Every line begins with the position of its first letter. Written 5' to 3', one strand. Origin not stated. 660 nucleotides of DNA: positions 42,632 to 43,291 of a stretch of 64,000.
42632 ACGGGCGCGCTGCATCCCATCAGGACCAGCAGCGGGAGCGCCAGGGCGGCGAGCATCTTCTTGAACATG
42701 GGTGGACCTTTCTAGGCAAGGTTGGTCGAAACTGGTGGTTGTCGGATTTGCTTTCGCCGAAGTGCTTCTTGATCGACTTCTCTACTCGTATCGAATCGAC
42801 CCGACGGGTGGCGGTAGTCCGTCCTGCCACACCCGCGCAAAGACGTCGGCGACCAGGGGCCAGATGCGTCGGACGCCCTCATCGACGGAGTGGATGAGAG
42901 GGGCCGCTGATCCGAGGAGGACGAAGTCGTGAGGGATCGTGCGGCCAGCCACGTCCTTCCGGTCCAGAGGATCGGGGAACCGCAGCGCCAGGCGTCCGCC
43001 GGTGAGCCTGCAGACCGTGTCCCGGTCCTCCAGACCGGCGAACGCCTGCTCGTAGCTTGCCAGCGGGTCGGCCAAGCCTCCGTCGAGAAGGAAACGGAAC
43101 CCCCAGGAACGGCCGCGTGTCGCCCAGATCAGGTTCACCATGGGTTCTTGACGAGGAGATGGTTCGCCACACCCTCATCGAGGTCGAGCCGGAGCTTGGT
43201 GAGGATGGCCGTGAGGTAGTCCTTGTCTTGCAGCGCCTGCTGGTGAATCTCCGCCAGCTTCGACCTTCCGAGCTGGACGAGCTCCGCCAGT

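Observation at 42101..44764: Low-GC islet: an R-M-type controller (C) protein with C-boxes whose only cargo is a GTPase-like gene pair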

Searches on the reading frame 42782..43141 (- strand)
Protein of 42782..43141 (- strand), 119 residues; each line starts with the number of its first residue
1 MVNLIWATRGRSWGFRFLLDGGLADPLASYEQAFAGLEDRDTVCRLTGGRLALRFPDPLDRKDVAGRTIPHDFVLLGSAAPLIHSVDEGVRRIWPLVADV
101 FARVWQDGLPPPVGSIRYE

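Call 3: search_protein_families(library=pfam, proteins=[window:42782-43141:-], max_evalue=0.1)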
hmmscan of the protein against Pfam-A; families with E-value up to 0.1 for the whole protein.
window:42782-43141:- (119 aa): 0 families

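Call 4: search_protein_families(library=padloc, proteins=[window:42782-43141:-], max_evalue=0.1)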
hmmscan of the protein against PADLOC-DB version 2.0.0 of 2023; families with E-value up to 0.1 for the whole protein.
window:42782-43141:- (119 aa): 0 families

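Call 5: search_protein_families(library=ncbifam, proteins=[window:42782-43141:-], max_evalue=0.1)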
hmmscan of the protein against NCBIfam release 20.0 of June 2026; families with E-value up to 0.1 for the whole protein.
window:42782-43141:- (119 aa): 0 families

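Call 19: find_homologous_proteins(query=window:42782-43141:-)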
Query window:42782-43141:- (119 aa): 453 proteins with E <= 0.001 among 473 candidates; the best 120 are listed.
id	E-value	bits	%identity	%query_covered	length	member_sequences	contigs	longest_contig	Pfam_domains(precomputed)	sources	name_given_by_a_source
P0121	2.3e-73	262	98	100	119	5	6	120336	-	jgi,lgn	jgi:hypothetical protein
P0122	1.4e-47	179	73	92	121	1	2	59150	-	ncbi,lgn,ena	-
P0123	6.1e-47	177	70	97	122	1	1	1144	-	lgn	-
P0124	5.5e-45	170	62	98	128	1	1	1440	-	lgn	-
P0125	1.0e-44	169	64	98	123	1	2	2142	-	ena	-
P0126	2.4e-44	168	66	98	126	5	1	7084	-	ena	-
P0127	8.0e-44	166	64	98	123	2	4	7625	-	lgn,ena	-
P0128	1.6e-43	166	62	97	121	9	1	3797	-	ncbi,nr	ncbi:MAG TPA: hypothetical protein DEA59_12215, partial [Microbacterium sp.]|nr:hypothetical protein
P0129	2.2e-43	165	68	92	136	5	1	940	-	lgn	-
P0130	3.9e-43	164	62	97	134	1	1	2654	-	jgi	jgi:hypothetical protein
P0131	2.6e-42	162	63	96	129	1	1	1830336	-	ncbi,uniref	ncbi:hypothetical protein [Kribbella sp. DT2]|uniref:hypothetical protein n=1 Tax=Kribbella sp. DT2 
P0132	2.7e-42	162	63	98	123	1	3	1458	-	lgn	-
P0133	3.3e-42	161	66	93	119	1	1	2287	-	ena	-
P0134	3.5e-42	161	62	99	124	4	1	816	-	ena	-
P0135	4.3e-42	161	64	98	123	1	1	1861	-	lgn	-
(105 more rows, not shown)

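Call 23: search_solved_structures(query=A2, max_evalue=10)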
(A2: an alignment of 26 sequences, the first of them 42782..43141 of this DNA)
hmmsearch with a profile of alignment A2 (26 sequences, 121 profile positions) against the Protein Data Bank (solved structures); distinct sequences matched with E-value up to 10: 0.

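Call 38: predict_structure(alignment_id=A2)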
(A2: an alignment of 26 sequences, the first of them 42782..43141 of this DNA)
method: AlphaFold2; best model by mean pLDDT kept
length: 119 residues; sequences in the alignment: 26
mean_pLDDT: 84.2   pTM: 0.77
mean pLDDT of the five models: 84.2, 83.4, 82.5, 82.2, 80.9
residues with pLDDT >= 90: 48; 70-90: 56; 50-70: 14; < 50: 1
segments of 3 or more residues with pLDDT < 50: none
pLDDT, mean of each block of 10 residues (from residue 1): 73 67 83 92 93 93 88 90 95 89 80 64
secondary structure, 60 per line:
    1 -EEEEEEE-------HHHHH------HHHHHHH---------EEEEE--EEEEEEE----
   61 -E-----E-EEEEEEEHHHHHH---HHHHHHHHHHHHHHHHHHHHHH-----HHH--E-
elements in order: E2-8 H16-20 H27-33 E43-47 E50-56 E70-76 H77-82 H86-107

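Call 42: fold_search(model_id=the predicted structure, library=pdb)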
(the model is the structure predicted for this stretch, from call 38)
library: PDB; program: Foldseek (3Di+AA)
matches with E <= 10: 588; with E <= 0.001: 0
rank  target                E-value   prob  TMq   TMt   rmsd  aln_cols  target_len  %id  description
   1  8adl_S                9.0e-02  0.38  0.34  0.15   7.0       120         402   11  Cryo-EM structure of the SEA complex (released 2022-11-02)
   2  9t0n                  9.0e-02  0.15  0.24  0.11  11.8       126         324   13  Crystal structure of TagF (ACIAD2683) from Acinetobacter baylyi ADP1 (released 2025-11-12)
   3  2rez                  1.2e-01  0.12  0.23  0.19  12.7       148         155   13  Tetracenomycin ARO/CYC NaI Structure (released 2008-04-22)
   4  2rer                  1.5e-01  0.10  0.23  0.19  12.8       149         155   13  Crystal structure of the aromatase/cyclase domain of TcmN from Streptomyces glaucescens (released 2008-04-22)
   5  2kf2_MODEL_1_A        2.2e-01  0.11  0.26  0.21  11.5       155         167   12  Solution NMR structure of of Streptomyces coelicolor polyketide cyclase SCO5315. Northeast Structural Genomics (released 2009-05-19)
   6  3wtf_B                2.4e-01  0.06  0.17  0.16  11.9       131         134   13  Structure of PAXX (released 2015-01-21)
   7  2mu4_MODEL_1_A        2.7e-01  0.09  0.23  0.24  13.4       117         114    8  Structure of F. tularensis Virulence Determinant (released 2015-06-10)
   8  1ifq_A                2.9e-01  0.20  0.37  0.36   9.0       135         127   12  Sec22b N-terminal domain (released 2001-05-02)
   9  2res                  2.9e-01  0.05  0.19  0.16  13.7       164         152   14  Tetracenomycin ARO/CYC mutant R69A (released 2008-04-22)
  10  3tvq                  3.1e-01  0.09  0.24  0.20  12.7       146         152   12  Crystal structure of TCM Aro/Cyc complexed with trans-dihidroquercetin (released 2012-04-04)
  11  9h4q_T                3.3e-01  0.21  0.37  0.15   6.5       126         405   10  Cryo-EM structure of the SEAC wing - EGOC (released 2025-11-05)
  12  8yqg_B                3.3e-01  0.10  0.26  0.21   9.4       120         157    8  Dimeric structure of the Longin domain from a Lokiarchaeota archaeon Roadblock-Longin protein (released 2025-03-26)
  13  3suz                  3.8e-01  0.11  0.28  0.15  15.4       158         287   11  Crystal structure of Rat Mint2 PPC (released 2012-07-11)
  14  9a69_B                4.9e-01  0.20  0.32  0.07  13.7       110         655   11  Integrative model of MCPB-MCPC by crosslinking MS and deep learning (released 2024-09-18)
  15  6y8x                  6.0e-01  0.06  0.22  0.07  12.5       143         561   10  Structure of Atlantic Herring (Clupea Harengus) Phosphoglucomutase 5 (PGM5) (released 2020-12-16)
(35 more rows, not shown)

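Call 69: fold_search(model_id=the predicted structure, library=viral)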
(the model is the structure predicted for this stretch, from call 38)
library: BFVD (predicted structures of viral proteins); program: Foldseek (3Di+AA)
matches with E <= 10: 722; with E <= 0.001: 1
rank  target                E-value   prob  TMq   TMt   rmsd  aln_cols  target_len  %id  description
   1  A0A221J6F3            2.3e-07  1.00  0.72  0.44   3.5       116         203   40  Uncharacterized protein [Arthrobacter phage Nightmare]
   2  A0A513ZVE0            5.7e-02  0.11  0.23  0.17  13.9       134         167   19  Uncharacterized protein [Fusarium redolens polymycovirus 1]
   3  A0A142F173            9.6e-02  0.33  0.26  0.33  12.8        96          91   14  PTS sucrose transporter subunit IIABC-like protein [Bacillus phage Shbh1]
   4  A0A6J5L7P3            1.2e-01  0.16  0.24  0.10  14.6       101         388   17  Integrase [uncultured Caudovirales phage]
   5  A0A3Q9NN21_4          1.2e-01  0.08  0.17  0.04  13.6       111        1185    7  (no name in the UniProt tables at hand)
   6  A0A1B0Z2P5            1.4e-01  0.08  0.16  0.19  12.7        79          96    9  (no name in the UniProt tables at hand)
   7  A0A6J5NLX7            1.6e-01  0.21  0.28  0.29  13.0        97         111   12  Uncharacterized protein [uncultured Caudovirales phage]
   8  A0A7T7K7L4            1.6e-01  0.08  0.16  0.12  18.6        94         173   15  (no name in the UniProt tables at hand)
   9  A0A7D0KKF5            1.7e-01  0.13  0.24  0.29  12.5       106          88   11  (no name in the UniProt tables at hand)
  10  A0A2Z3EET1            2.0e-01  0.21  0.27  0.12  22.2        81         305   14  (no name in the UniProt tables at hand)
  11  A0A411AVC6            2.0e-01  0.08  0.16  0.24   9.5        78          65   12  (no name in the UniProt tables at hand)
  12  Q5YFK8                2.4e-01  0.16  0.27  0.05  10.4       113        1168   14  Uncharacterized protein [Singapore grouper iridovirus]
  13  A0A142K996            2.6e-01  0.09  0.22  0.27  13.4       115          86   10  Uncharacterized protein [Gordonia phage Yvonnetastic]
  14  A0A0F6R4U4            2.9e-01  0.13  0.29  0.20  11.5       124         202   13  Uncharacterized protein [Sinorhizobium phage phiM9]
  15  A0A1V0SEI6            2.9e-01  0.10  0.25  0.10  10.2       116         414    9  AAA family ATPase [Indivirus ILV1]
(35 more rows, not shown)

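Call 70: search_dna_similar(query=window:42782-43141:-, collection=phages, mode=protein, max_evalue=0.001, max_rows=40)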
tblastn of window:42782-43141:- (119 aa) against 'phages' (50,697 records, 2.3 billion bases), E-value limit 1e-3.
Records with a match: 4; places in all: 4; records where one place covers at least 80% of the query: 4.
Best place of each record, by identity: <60% 4.
By first word of the organism name: Arthrobacter 3; Bacteriophage 1.
By host as written in the record: Arthrobacter sp. ATCC 21022 2; - 1; Arthrobacter globiformis B-2979 1.
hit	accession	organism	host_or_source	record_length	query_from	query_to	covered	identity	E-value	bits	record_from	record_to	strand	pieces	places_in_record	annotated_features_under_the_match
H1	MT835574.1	Bacteriophage sp.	human fecal samples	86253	4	110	90%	52.7%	4e-25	103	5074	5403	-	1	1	record has no annotation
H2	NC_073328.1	Arthrobacter phage Nightmare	Arthrobacter sp. ATCC 21022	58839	3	99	82%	41.4%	2e-17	82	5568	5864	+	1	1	8: hypothetical protein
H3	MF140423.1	Arthrobacter phage Nightmare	Arthrobacter sp. ATCC 21022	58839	3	99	82%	41.4%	2e-17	82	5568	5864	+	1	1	8: hypothetical protein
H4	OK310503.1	Arthrobacter phage Tokki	Arthrobacter globiformis B-2979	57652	4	99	81%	33.3%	2e-12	67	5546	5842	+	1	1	8: membrane protein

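Call 72: get_annotated_region(hit=H2, flank=5000)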
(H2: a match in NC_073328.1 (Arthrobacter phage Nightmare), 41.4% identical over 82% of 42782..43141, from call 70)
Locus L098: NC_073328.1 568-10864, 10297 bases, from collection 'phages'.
description: Arthrobacter phage Nightmare, complete genome.
organism: Arthrobacter phage Nightmare (NCBI taxid 2015864)
taxonomy: Viruses; Duplodnaviria; Heunggongvirae; Uroviricota; Caudoviricetes; Gordonvirus
host: Arthrobacter sp. ATCC 21022; source: soil; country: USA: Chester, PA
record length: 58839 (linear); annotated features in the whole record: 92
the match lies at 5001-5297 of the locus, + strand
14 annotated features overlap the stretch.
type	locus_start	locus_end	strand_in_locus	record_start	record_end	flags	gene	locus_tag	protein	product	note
CDS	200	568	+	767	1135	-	1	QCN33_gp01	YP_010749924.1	hypothetical protein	-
CDS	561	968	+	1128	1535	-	2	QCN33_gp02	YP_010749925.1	HNH endonuclease domain protein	-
CDS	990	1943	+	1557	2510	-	3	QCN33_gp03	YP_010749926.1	lysin A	-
CDS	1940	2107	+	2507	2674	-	4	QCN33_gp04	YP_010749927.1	hypothetical protein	-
CDS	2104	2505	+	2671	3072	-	5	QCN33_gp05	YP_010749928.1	hypothetical protein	-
CDS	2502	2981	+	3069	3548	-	6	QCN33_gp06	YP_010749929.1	hypothetical protein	-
CDS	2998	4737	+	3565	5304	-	7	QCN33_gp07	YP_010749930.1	terminase large subunit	-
CDS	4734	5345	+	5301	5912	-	8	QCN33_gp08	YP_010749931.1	hypothetical protein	-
CDS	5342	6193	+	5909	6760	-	9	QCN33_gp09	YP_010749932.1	hypothetical protein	-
CDS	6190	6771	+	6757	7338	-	10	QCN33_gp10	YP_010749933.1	hypothetical protein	-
CDS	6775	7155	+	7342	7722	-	11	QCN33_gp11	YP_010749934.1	hypothetical protein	-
CDS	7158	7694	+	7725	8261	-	12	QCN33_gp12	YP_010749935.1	hypothetical protein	-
CDS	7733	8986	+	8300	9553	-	13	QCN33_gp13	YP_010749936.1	portal protein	-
CDS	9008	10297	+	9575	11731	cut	14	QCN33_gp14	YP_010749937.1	capsid & capsid maturation protease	-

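Call 75: get_annotated_region(hit=H4, flank=1500)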
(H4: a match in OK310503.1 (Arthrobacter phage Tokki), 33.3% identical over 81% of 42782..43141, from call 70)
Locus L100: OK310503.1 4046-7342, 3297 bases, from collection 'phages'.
description: Arthrobacter phage Tokki, complete genome.
organism: Arthrobacter phage Tokki (NCBI taxid 2894719)
taxonomy: Viruses; Duplodnaviria; Heunggongvirae; Uroviricota; Caudoviricetes; Gordonvirus
host: Arthrobacter globiformis B-2979; source: -; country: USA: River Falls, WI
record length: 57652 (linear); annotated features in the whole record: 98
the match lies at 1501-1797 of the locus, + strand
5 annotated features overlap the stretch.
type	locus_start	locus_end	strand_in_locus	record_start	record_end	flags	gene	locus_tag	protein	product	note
CDS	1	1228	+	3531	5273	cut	7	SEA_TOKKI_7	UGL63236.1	terminase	-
CDS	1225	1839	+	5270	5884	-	8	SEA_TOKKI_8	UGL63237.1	membrane protein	-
CDS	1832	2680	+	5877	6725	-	9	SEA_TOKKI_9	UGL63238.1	hypothetical protein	-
CDS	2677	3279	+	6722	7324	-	10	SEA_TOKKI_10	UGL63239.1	hypothetical protein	-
CDS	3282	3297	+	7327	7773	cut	11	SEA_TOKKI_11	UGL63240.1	hypothetical protein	-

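Call 76: search_protein_families(library=phrogs, proteins=[L098:4734-5342:+, window:42782-43141:-, L100:1225-1836:+], max_evalue=0.01)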
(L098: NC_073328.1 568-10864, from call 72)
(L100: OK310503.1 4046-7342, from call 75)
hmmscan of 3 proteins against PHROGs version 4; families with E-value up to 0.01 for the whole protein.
L098:4734-5342:+ (203 aa): 12 families
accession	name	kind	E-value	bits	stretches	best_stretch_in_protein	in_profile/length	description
phrog_38171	-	unknown function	8.7e-109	363.4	1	1-203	1-226/227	-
phrog_14710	-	unknown function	3.1e-13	51.1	1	3-70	2-70/193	-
phrog_7502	-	unknown function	4.4e-13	50.5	1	1-80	1-72/298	-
phrog_6291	-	unknown function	7.8e-11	43.3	1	3-42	2-41/177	-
phrog_14126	-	unknown function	5.2e-09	36.5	1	1-38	24-61/447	-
phrog_18721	-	unknown function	3.1e-07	31.7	1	1-26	1-26/146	-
phrog_7021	-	unknown function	4.5e-07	30.5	1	5-31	189-215/330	-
phrog_34327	-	unknown function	1.1e-06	29.5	1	8-45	14-52/167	-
phrog_35934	-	head and packaging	5.9e-06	26.7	1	1-65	5-83/331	virion structural protein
phrog_11022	-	unknown function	8.8e-05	23.8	1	6-25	42-61/227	-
phrog_17496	-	unknown function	0.00021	23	1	9-31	5-26/117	-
phrog_24711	-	unknown function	0.00079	19.1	1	5-28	337-360/532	-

window:42782-43141:- (119 aa): 1 family
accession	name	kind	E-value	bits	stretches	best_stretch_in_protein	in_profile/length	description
phrog_38171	-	unknown function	5.5e-14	53.4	1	6-102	107-214/227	-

L100:1225-1836:+ (204 aa): 12 families
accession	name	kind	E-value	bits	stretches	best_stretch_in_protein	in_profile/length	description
phrog_38171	-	unknown function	8.8e-66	222.8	1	2-198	3-218/227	-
phrog_14710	-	unknown function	2.7e-12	48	1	1-72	1-70/193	-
phrog_7502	-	unknown function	1.6e-11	45.4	1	1-42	2-45/298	-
phrog_6291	-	unknown function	3.7e-09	37.9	1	2-38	2-38/177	-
phrog_14126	-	unknown function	6.2e-08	32.9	1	2-37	26-61/447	-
phrog_18721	-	unknown function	1.5e-07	32.7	1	2-41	3-39/146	-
phrog_7021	-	unknown function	1.1e-06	29.3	1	5-33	190-219/330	-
phrog_34327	-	unknown function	2.9e-05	24.9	1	8-41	15-49/167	-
phrog_17496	-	unknown function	7.9e-05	24.4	1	8-32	5-28/117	-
phrog_11022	-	unknown function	0.00014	23.1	1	6-23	42-60/227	-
phrog_35934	-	head and packaging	0.00043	20.6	1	3-36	8-54/331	virion structural protein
phrog_24711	-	unknown function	0.00078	19.1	1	4-27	337-360/532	-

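Call 77: search_protein_families(library=pfam, proteins=[L098:4734-5342:+, L100:1225-1836:+, L098:5342-6190:+, L098:6190-6768:+], max_evalue=0.01)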
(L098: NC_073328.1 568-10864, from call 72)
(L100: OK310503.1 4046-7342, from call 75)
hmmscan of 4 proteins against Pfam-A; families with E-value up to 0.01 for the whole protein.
L098:4734-5342:+ (203 aa): 1 family
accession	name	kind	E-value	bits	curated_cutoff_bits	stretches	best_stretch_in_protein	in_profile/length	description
PF23847.1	DUF7211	-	4.6e-15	55.1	27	1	3-26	2-25/25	Family of unknown function (DUF7211)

L100:1225-1836:+ (204 aa): 1 family
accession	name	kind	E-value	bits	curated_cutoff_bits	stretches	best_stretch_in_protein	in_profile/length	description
PF23847.1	DUF7211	-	1.3e-14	53.7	27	1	1-25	1-25/25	Family of unknown function (DUF7211)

L098:5342-6190:+ (283 aa): 1 family
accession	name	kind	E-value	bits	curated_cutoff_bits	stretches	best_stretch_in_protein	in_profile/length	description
PF23847.1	DUF7211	-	4.8e-14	51.9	27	1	5-25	4-24/25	Family of unknown function (DUF7211)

L098:6190-6768:+ (193 aa): 1 family
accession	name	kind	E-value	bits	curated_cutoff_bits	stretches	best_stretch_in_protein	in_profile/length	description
PF23847.1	DUF7211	-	7.8e-15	54.4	27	1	1-23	1-23/25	Family of unknown function (DUF7211)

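Call 95: find_encoding_contigs(protein=P0121, flank=3000, max_places=3)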
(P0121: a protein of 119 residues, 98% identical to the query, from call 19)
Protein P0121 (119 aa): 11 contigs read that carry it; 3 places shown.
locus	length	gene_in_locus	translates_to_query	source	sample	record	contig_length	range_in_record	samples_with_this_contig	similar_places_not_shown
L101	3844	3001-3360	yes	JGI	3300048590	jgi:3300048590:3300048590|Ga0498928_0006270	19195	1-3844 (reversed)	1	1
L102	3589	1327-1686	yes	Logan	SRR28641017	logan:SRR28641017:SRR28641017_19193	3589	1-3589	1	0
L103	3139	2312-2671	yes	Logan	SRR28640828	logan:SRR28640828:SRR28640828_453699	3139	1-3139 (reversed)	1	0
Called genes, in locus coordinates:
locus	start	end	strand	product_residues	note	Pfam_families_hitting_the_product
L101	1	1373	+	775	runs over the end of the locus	PF00456:Transketolase_N, PF17831:PDH_E1_M (weak), PF22613:Transketolase_C_1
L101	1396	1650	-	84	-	PF12844:HTH_19, PF13560:HTH_31, PF01381:HTH_3, PF13443:HTH_26 (weak)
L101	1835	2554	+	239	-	PF19993:DO-GTPase2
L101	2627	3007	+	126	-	-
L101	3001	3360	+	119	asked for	-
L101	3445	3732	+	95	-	-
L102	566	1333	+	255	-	-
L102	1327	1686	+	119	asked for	-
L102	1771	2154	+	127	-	-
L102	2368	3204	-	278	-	PF02567:PhzC-PhzF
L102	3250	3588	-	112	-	?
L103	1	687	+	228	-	?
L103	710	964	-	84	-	PF12844:HTH_19, PF13560:HTH_31, PF01381:HTH_3, PF13443:HTH_26 (weak)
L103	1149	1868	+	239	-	PF19993:DO-GTPase2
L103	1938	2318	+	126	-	-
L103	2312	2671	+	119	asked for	-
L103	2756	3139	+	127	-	?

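Call 98: find_related_loci(query=A2, collection=viral_contigs, flank=5000)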
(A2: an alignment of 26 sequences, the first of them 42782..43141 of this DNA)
Query A2 (119 aa) in viral_contigs; peptide patterns used: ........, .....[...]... (x = any residue, [..] = any of these).
12 stretches matched a pattern; 3 encode a relative of the query (tblastn E <= 1e-3); 3 distinct loci.
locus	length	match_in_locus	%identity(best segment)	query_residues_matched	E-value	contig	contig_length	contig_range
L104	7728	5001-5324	42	2-106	1e-23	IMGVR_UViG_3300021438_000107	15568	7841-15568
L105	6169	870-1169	41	3-99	5e-22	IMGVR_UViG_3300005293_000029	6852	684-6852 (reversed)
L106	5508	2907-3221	33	3-105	4e-16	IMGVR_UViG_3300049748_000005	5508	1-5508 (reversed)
